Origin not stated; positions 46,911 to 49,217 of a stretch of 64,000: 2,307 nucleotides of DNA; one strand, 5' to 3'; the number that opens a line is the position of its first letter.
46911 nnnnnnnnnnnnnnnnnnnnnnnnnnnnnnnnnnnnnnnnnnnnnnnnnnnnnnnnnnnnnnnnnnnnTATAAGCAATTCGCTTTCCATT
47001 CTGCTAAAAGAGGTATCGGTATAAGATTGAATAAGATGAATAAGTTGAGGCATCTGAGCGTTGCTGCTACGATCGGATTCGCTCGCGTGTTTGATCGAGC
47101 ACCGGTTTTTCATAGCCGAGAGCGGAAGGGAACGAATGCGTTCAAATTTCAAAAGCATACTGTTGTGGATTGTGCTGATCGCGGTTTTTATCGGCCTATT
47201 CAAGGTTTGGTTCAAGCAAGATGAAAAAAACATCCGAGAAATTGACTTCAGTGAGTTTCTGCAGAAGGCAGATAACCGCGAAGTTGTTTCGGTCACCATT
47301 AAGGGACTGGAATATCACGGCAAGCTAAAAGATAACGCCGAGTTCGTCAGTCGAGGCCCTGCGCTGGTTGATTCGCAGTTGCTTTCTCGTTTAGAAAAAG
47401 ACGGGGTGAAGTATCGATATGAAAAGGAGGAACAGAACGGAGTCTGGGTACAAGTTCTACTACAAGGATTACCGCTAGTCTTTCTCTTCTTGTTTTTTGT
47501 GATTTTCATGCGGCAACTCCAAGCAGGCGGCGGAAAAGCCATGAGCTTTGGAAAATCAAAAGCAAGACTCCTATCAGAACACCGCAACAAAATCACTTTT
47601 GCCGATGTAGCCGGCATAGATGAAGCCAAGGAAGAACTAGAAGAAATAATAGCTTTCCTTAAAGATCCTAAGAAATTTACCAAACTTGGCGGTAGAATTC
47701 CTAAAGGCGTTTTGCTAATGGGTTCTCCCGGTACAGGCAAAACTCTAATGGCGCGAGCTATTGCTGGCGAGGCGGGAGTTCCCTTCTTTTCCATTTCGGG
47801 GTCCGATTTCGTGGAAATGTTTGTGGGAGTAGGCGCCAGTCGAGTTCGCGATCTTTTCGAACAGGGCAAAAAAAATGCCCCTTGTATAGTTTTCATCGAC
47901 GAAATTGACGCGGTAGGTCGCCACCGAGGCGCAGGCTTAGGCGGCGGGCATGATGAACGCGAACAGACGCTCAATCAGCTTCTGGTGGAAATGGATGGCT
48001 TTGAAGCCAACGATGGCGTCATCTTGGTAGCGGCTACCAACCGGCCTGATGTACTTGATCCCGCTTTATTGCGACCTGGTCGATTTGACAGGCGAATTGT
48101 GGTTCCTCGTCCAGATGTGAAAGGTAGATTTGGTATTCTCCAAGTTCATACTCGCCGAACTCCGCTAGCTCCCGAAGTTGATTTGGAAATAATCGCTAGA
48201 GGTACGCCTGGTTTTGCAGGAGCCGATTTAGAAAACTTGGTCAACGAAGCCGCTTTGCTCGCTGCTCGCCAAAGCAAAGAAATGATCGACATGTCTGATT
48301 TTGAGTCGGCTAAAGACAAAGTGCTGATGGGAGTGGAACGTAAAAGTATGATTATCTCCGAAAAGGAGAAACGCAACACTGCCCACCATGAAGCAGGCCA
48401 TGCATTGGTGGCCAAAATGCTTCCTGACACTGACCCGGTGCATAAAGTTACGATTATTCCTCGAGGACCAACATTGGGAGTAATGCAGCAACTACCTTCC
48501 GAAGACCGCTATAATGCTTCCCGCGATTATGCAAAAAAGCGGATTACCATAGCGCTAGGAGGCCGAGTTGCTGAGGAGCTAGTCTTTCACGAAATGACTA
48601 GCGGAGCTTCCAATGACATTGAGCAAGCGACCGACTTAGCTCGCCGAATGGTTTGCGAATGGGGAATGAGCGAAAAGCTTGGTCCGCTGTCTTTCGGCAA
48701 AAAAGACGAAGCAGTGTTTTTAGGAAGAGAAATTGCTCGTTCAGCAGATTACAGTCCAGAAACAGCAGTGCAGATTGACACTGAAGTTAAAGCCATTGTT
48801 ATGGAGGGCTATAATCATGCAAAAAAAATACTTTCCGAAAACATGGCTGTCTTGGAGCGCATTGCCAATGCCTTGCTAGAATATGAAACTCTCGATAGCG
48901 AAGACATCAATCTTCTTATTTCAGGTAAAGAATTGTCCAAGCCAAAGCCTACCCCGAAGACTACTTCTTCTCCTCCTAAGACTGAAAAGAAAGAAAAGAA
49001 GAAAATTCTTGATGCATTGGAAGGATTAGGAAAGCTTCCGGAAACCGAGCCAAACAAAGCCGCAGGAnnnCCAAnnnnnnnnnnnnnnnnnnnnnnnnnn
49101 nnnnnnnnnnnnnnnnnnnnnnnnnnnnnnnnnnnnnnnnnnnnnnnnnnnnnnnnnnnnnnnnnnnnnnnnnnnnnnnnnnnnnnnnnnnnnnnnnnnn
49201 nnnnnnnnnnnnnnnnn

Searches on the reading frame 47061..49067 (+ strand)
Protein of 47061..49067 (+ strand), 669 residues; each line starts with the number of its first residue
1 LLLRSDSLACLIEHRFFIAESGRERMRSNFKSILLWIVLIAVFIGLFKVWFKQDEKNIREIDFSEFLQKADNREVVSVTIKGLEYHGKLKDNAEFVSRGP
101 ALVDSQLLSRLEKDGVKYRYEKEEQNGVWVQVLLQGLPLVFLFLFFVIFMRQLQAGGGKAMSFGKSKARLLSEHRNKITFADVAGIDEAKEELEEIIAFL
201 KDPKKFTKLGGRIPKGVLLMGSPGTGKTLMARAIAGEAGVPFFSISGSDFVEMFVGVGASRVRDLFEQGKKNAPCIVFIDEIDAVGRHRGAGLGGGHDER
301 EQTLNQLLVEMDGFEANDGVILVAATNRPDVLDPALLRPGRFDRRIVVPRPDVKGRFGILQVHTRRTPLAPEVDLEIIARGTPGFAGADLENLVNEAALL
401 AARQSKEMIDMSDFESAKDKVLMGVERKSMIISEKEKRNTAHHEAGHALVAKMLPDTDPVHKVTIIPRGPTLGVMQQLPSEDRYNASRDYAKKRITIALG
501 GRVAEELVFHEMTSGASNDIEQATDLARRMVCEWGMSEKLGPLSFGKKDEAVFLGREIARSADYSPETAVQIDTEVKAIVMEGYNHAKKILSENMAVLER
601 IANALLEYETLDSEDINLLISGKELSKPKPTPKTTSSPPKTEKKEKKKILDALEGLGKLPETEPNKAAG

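Call 29: search_protein_families(library=pfam, proteins=[window:47061-49067:+], max_evalue=0.001)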
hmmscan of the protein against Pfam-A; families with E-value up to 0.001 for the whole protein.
window:47061-49067:+ (669 aa): 6 families
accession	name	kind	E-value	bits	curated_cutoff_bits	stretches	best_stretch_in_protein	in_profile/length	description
PF01434.24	Peptidase_M41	-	3.1e-72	242.9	29.9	1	430-617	1-189/191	Peptidase family M41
PF00004.35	AAA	-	2.4e-46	157.9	21.2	1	217-349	1-130/131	ATPase family associated with various cellular activities (AAA)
PF17862.7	AAA_lid_3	-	1.4e-14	53.7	27.2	1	373-415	2-44/45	AAA+ lid domain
PF06480.20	FtsH_ext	-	4.1e-11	43.4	25.5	1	33-121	1-101/103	FtsH Extracellular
PF06068.19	TIP49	-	2.6e-05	24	23.8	1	207-250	46-88/347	TIP49 P-loop domain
PF07728.20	AAA_5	-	4.3e-05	24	22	1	216-338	1-137/139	AAA domain (dynein-related subfamily)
